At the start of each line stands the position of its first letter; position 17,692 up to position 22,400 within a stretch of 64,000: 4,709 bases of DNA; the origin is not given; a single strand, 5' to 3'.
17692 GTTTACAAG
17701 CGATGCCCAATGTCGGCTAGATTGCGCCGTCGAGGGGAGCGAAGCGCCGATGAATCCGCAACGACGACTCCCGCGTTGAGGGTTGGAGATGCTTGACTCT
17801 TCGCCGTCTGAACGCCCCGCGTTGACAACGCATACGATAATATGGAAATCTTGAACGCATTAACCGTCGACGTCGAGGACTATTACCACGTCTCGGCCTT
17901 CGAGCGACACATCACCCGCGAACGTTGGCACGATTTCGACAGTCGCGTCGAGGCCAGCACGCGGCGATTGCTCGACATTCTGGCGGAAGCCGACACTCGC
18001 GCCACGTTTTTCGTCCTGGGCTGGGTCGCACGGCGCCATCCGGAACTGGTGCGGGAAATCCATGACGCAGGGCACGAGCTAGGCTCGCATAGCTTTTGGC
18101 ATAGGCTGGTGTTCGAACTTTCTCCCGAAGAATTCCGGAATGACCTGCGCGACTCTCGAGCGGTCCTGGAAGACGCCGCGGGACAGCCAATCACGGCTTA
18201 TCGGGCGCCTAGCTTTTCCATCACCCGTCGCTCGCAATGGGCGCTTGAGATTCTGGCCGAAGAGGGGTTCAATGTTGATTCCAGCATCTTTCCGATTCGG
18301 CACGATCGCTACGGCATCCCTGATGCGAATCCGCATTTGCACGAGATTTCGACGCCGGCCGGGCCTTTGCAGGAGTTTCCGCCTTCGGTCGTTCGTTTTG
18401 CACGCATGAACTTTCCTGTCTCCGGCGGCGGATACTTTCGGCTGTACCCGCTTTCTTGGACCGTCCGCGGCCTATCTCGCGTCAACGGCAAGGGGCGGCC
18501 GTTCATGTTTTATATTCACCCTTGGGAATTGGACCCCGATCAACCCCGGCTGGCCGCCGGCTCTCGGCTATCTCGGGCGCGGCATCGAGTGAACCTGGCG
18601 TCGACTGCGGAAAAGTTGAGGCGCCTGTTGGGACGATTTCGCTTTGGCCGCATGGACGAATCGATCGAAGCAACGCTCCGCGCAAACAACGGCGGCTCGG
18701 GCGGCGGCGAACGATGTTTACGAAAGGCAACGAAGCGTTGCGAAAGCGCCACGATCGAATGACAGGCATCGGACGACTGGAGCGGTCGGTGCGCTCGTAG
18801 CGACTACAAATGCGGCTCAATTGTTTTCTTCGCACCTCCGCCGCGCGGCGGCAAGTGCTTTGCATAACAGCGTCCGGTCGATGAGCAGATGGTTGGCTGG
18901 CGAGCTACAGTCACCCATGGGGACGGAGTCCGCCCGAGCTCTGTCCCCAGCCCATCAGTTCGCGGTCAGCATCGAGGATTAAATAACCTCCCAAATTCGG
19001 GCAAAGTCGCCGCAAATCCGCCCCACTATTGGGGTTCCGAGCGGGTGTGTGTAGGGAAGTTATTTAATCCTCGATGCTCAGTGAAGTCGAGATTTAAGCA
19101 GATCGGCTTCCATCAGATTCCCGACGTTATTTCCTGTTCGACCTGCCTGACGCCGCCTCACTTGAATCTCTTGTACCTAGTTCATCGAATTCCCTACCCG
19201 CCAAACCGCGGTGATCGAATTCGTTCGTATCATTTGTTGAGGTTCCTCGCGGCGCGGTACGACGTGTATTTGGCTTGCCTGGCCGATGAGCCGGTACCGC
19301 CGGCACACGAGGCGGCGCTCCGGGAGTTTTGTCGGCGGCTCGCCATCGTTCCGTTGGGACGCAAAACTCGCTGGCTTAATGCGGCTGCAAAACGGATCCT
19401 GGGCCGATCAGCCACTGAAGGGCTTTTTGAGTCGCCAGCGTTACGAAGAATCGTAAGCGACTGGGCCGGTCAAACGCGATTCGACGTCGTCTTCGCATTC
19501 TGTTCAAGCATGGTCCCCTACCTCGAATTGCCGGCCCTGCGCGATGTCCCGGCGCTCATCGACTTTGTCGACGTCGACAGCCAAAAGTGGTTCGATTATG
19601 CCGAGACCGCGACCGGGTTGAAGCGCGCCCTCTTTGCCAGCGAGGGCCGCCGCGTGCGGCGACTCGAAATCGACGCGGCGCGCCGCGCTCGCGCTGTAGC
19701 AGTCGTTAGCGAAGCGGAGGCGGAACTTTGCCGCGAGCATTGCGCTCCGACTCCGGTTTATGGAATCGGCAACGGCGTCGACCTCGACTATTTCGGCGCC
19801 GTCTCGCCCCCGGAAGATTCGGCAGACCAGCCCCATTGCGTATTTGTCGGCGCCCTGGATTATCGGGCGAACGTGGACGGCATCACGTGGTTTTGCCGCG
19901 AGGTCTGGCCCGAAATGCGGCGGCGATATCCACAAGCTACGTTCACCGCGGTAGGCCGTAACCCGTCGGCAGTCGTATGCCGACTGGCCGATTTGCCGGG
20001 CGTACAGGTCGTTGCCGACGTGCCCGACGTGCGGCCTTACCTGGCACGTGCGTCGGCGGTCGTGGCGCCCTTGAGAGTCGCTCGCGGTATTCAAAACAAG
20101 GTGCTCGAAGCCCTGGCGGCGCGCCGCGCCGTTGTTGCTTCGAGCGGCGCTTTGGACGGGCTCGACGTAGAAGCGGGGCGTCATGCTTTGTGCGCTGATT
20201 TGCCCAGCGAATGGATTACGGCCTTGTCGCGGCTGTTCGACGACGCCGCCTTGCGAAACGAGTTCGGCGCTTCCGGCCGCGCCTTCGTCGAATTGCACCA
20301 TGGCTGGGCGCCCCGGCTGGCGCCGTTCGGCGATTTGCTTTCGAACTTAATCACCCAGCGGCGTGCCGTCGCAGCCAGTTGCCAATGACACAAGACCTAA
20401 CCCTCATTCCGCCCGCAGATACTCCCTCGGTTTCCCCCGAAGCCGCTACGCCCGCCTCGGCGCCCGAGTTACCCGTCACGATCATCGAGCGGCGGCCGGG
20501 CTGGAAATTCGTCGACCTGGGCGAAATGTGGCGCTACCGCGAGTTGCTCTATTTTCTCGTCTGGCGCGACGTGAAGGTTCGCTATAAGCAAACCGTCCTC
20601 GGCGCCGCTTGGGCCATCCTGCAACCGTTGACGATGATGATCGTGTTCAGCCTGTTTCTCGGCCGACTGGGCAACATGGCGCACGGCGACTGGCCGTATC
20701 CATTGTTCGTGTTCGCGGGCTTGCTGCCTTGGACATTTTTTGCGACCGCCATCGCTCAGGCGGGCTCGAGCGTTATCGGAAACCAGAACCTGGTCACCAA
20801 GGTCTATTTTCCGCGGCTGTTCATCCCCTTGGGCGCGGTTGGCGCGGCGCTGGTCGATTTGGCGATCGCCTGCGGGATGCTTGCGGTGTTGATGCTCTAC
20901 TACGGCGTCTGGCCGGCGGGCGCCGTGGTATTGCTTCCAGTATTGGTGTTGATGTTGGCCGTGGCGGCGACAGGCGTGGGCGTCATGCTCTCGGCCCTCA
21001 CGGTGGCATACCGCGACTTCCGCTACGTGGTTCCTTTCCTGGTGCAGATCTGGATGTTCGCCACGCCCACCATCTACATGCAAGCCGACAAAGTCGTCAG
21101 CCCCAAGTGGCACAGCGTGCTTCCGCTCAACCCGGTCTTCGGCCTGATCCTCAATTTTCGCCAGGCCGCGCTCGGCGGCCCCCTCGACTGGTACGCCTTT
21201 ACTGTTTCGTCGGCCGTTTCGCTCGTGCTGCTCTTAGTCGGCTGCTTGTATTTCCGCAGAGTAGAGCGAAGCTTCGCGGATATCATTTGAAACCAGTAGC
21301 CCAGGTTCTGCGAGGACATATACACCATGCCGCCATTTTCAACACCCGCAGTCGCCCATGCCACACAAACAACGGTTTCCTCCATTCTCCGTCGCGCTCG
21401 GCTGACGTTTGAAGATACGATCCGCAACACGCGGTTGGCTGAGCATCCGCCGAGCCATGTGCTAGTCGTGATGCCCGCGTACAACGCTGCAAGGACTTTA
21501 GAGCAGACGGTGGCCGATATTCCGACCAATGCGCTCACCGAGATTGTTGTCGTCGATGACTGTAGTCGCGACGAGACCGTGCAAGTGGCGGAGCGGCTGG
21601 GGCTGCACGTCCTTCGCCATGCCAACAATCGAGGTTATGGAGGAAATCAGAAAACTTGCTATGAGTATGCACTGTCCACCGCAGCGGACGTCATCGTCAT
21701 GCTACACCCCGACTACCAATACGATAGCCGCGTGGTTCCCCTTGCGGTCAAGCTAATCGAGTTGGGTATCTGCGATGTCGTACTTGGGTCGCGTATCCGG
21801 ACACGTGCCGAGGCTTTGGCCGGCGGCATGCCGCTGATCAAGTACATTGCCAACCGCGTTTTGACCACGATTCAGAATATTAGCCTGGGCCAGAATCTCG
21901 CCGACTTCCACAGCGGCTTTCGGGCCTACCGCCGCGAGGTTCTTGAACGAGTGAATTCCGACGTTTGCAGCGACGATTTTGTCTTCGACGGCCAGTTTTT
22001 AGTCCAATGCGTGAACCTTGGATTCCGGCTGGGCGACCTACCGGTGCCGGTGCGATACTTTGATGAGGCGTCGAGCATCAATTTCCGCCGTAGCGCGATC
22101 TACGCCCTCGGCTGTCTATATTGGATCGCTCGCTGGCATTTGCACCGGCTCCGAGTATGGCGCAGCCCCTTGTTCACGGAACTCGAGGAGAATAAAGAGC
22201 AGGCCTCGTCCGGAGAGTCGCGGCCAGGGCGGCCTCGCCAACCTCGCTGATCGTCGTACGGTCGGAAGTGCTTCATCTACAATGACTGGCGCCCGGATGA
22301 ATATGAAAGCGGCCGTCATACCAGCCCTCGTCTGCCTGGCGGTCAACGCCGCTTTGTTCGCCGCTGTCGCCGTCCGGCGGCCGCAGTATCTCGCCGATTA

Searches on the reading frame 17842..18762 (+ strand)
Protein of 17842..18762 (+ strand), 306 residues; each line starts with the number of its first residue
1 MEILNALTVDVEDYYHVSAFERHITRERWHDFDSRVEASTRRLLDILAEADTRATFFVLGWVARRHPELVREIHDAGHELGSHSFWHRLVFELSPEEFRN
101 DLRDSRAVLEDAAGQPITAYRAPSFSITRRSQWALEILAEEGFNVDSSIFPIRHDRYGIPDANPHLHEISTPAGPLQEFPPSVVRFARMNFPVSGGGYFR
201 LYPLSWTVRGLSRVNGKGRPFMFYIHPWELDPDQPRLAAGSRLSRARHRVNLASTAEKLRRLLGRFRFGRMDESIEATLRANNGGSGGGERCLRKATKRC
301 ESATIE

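Call 9: search_protein_families(library=pfam, proteins=[window:17842-18762:+])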
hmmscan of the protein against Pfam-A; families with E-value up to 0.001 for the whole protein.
window:17842-18762:+ (306 aa): 2 families
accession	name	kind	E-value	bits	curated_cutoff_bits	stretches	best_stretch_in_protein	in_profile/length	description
PF11959.13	DUF3473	-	7.2e-46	155.8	29.6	1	147-275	1-129/130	Domain of unknown function (DUF3473)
PF01522.26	Polysacc_deac_1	-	5.7e-25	88.1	23.1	1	32-135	13-116/124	Polysaccharide deacetylase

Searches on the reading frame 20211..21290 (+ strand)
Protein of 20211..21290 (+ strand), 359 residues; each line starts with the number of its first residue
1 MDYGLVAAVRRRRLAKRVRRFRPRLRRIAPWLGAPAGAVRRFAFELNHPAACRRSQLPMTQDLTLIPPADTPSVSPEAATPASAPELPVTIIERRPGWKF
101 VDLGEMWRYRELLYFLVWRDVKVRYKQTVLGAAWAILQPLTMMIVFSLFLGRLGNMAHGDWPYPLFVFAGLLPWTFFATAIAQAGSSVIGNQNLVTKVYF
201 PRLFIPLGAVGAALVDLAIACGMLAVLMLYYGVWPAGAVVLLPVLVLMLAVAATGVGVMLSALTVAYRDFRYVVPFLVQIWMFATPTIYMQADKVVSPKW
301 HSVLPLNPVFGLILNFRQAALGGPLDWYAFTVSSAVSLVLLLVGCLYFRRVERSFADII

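Call 9: search_protein_families(library=pfam, proteins=[window:20211-21290:+])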
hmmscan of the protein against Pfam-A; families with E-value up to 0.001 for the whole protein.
window:20211-21290:+ (359 aa): 1 family
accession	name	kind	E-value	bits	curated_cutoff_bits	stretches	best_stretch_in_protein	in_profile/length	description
PF01061.29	ABC2_membrane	-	4.1e-14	53.1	26.9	1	112-310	2-200/211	ABC-2 type transporter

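Call 55: search_protein_families(library=ncbifam, proteins=[window:20211-21287:+], max_evalue=0.01)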
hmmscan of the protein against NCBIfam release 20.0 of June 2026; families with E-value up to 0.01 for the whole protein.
window:20211-21287:+ (359 aa): 1 family
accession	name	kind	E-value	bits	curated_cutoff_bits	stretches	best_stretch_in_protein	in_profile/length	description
NF050109.1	galactan_ABC_perm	equivalog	1.6e-17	64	380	1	100-350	11-263/272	galactan export ABC transporter permease subunit Wzm/RfbD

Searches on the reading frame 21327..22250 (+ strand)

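Call 5: search_protein_families(library=pfam, proteins=[window:21327-22250:+])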
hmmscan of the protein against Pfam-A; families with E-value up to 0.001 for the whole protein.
window:21327-22250:+ (307 aa): 2 families
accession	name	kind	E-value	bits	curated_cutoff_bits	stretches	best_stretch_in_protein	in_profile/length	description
PF00535.33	Glycos_transf_2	-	4e-25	89.1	23.3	1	47-208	2-166/168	Glycosyl transferase family 2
PF13641.12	Glyco_tranf_2_3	-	0.00074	20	27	0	42-129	1-96/230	Glycosyltransferase like family 2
